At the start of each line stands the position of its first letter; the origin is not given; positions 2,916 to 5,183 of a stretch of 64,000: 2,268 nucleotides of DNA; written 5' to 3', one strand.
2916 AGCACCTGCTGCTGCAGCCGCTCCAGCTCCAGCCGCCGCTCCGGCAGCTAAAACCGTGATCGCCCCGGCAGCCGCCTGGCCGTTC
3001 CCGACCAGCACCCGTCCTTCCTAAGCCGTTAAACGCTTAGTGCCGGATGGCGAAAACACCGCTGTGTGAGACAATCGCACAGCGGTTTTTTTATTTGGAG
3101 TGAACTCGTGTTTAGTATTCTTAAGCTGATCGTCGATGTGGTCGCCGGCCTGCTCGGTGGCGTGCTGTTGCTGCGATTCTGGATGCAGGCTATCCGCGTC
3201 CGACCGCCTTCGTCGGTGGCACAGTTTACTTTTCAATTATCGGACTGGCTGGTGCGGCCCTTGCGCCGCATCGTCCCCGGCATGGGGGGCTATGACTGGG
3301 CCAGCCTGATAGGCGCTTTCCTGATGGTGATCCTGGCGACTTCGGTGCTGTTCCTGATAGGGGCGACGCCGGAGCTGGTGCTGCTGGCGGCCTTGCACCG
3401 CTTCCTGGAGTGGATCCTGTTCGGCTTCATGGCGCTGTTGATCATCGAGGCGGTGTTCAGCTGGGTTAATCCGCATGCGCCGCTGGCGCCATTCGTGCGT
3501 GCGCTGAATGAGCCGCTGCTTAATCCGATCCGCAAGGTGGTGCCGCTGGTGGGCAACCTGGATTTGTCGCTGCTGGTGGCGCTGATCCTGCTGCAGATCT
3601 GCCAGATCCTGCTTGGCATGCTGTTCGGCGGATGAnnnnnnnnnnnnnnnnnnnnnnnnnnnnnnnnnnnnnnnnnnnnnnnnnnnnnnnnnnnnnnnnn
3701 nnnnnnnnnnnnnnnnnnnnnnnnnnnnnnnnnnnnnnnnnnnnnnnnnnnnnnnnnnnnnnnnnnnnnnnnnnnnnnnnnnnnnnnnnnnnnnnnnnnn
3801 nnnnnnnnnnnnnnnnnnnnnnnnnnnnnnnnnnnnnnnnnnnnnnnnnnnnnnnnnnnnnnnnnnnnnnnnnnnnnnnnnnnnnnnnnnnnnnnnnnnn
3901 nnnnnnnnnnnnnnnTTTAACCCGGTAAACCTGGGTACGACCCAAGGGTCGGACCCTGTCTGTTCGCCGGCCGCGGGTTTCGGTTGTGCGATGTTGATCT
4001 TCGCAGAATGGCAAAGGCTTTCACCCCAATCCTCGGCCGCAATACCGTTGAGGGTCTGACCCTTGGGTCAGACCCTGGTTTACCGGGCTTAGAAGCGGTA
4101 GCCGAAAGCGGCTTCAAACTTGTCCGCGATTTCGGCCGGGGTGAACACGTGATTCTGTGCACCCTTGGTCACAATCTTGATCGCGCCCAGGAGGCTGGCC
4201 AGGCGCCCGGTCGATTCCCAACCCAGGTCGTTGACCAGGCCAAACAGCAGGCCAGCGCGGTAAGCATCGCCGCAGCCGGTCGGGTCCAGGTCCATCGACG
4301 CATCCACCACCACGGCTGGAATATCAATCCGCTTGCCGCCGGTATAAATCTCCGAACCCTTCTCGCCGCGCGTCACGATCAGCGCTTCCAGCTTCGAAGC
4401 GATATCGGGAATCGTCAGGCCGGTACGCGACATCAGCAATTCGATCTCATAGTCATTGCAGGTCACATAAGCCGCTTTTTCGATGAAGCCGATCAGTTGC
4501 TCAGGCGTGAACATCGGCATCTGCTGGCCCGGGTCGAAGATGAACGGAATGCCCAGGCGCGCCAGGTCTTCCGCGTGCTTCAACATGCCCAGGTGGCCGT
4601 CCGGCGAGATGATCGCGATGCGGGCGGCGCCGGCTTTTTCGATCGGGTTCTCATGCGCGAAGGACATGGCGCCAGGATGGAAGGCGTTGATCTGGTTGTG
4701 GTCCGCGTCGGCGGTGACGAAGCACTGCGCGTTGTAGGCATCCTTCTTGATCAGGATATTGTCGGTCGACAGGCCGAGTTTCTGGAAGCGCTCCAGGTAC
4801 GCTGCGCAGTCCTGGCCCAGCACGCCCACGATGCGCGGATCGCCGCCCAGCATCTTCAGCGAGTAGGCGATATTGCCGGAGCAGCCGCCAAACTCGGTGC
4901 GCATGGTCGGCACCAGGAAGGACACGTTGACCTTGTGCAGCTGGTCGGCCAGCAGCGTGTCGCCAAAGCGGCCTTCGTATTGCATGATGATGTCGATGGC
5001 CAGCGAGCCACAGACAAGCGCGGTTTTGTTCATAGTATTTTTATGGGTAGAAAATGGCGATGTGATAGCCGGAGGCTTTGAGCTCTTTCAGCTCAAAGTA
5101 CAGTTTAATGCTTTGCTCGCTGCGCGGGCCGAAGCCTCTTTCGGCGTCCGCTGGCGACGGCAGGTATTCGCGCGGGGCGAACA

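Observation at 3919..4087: REPIN-like inverted REP doublets at several intergenic sites, in two sequence families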

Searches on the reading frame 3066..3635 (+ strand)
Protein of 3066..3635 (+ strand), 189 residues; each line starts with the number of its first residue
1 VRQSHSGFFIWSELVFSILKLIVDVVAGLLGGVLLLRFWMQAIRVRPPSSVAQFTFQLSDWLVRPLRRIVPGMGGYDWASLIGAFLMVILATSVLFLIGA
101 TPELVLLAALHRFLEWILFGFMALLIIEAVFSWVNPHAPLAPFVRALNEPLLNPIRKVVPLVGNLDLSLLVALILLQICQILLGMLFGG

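Call 13: search_protein_families(library=pfam, proteins=[window:3066-3635:+])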
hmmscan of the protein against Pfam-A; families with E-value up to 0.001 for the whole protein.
window:3066-3635:+ (189 aa): 1 family
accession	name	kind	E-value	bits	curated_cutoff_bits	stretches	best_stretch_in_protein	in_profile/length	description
PF02325.22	YGGT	-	2.9e-29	101.7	27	2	116-183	2-70/70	YGGT family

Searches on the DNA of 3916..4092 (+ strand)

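Call 86: search_dna_similar(query=window:3916-4092:+, collection=plasmids, mode=distant, max_rows=10)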
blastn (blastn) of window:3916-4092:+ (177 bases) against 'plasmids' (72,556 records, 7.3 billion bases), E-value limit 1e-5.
No match.

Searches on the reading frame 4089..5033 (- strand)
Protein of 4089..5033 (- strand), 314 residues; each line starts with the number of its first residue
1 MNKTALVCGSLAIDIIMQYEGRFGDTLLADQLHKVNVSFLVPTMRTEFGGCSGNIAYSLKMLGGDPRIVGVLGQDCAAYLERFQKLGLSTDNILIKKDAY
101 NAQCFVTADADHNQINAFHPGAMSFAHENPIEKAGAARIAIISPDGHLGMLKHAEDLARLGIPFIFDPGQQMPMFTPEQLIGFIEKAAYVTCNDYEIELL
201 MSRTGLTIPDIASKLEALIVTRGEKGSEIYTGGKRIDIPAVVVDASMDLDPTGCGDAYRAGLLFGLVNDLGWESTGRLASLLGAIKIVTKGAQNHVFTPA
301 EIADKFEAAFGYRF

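Call 13: search_protein_families(library=pfam, proteins=[window:4089-5033:-])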
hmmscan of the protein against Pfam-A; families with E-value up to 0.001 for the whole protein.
window:4089-5033:- (314 aa): 1 family
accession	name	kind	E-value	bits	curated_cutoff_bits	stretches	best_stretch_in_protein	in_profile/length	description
PF00294.29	PfkB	-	1.3e-32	113.8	25.8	1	7-294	6-297/302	pfkB family carbohydrate kinase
